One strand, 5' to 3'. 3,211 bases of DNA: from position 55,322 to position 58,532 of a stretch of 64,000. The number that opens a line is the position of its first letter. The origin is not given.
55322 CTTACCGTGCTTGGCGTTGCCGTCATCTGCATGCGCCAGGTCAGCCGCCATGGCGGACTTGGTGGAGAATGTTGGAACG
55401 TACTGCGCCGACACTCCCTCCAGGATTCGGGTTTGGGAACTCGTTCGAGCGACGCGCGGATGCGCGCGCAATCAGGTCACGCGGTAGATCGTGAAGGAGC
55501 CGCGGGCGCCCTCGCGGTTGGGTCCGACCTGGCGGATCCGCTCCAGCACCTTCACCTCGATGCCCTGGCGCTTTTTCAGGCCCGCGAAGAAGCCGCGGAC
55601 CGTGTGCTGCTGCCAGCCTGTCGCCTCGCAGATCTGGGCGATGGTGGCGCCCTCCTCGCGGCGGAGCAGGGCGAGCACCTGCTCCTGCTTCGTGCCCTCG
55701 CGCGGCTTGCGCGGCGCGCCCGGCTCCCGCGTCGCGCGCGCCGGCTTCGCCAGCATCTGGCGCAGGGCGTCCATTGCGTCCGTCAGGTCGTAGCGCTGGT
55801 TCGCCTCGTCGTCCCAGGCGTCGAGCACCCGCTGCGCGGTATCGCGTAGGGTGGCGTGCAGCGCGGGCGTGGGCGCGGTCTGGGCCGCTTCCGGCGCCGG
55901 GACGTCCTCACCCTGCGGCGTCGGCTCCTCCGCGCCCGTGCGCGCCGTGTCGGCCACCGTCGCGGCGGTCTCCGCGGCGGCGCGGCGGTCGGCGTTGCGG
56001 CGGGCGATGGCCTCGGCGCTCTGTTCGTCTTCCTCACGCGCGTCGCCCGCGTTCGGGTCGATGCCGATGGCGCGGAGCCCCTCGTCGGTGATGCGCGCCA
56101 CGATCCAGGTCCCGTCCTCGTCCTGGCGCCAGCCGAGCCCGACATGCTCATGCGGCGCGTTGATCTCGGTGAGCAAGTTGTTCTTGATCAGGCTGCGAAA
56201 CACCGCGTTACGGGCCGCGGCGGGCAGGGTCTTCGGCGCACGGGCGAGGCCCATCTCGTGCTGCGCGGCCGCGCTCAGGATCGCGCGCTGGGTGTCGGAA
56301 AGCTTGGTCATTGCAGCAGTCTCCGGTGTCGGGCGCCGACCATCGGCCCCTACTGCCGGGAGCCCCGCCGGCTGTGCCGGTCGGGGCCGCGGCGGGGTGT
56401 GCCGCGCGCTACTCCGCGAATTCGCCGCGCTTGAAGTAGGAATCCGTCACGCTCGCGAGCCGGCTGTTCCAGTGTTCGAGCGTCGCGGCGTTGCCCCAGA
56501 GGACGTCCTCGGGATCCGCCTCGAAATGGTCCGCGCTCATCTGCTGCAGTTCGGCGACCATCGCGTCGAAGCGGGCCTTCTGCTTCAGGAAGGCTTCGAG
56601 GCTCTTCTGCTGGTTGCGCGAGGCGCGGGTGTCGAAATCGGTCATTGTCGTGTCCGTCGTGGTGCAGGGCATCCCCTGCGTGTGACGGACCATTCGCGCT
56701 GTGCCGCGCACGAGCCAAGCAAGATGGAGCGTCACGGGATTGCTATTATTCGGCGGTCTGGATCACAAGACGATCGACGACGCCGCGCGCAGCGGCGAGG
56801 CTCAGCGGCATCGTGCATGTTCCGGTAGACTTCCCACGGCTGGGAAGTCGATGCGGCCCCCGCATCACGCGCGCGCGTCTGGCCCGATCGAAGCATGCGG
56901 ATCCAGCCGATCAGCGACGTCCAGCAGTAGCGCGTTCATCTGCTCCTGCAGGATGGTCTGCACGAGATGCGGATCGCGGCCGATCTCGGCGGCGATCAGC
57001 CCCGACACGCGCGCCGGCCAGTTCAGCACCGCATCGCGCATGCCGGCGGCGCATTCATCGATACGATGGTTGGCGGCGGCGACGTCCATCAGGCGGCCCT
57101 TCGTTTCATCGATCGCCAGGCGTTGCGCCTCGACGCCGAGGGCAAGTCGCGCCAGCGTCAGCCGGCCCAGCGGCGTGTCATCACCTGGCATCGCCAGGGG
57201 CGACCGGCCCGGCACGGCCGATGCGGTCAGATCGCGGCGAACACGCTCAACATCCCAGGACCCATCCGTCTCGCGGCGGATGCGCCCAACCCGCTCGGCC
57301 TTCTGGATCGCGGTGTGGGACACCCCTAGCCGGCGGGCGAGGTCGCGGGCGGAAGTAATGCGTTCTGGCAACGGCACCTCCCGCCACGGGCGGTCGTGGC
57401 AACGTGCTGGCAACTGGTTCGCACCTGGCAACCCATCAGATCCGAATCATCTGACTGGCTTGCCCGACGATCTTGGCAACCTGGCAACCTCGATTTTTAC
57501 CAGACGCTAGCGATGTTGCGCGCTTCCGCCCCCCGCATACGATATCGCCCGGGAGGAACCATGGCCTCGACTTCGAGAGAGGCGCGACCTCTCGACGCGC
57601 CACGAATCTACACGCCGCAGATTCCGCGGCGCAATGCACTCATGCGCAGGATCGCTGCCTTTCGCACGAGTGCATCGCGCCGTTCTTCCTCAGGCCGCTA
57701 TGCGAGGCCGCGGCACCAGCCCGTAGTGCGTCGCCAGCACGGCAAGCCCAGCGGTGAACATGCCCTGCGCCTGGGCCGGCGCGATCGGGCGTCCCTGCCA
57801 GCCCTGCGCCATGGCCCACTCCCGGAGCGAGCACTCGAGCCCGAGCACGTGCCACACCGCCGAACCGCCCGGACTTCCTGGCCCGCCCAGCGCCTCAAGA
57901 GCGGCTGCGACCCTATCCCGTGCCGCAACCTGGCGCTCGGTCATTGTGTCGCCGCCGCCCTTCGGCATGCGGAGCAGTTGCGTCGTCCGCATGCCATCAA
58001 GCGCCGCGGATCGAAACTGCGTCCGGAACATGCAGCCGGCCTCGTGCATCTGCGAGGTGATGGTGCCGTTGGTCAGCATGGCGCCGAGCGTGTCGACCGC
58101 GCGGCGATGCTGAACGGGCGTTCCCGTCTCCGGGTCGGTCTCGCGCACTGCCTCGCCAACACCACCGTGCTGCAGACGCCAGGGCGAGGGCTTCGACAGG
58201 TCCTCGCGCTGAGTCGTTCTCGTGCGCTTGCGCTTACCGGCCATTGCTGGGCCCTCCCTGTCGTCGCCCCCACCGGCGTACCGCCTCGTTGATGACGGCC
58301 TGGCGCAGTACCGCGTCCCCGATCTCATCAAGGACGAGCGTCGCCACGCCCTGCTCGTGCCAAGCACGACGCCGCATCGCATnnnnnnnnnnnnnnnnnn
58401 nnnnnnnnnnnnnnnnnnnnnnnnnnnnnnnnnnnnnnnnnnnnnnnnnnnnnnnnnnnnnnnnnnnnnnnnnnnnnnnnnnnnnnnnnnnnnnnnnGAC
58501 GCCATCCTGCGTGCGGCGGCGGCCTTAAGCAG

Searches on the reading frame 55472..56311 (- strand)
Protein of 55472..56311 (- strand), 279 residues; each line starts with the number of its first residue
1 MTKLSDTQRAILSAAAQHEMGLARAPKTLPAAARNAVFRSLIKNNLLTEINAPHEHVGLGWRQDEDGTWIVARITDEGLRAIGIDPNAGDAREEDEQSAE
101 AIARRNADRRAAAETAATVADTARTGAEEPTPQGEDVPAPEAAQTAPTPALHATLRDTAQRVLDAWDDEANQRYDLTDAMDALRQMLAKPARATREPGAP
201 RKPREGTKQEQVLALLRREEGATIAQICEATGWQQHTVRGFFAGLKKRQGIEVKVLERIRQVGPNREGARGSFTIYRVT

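Call 9: search_protein_families(library=pfam, proteins=[window:55472-56311:-])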
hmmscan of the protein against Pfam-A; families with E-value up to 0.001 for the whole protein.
window:55472-56311:- (279 aa): 2 families
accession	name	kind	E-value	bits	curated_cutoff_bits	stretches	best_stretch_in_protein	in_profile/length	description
PF11994.14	DUF3489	-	5.6e-24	84.5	29.5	1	201-254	1-55/68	Protein of unknown function (DUF3489)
PF13384.12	HTH_23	-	0.00016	21.8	24.6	0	209-239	5-35/50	Homeodomain-like domain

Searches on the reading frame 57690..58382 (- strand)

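Call 59: search_protein_families(library=pfam, proteins=[window:57690-58382:-], max_evalue=0.0001)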
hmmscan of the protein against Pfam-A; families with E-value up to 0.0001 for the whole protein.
window:57690-58382:- (230 aa): 1 family
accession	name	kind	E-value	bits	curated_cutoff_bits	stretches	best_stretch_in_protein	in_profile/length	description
PF20057.4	DUF6456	-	1.8e-06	28.5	26.3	1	108-221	25-135/136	Domain of unknown function (DUF6456)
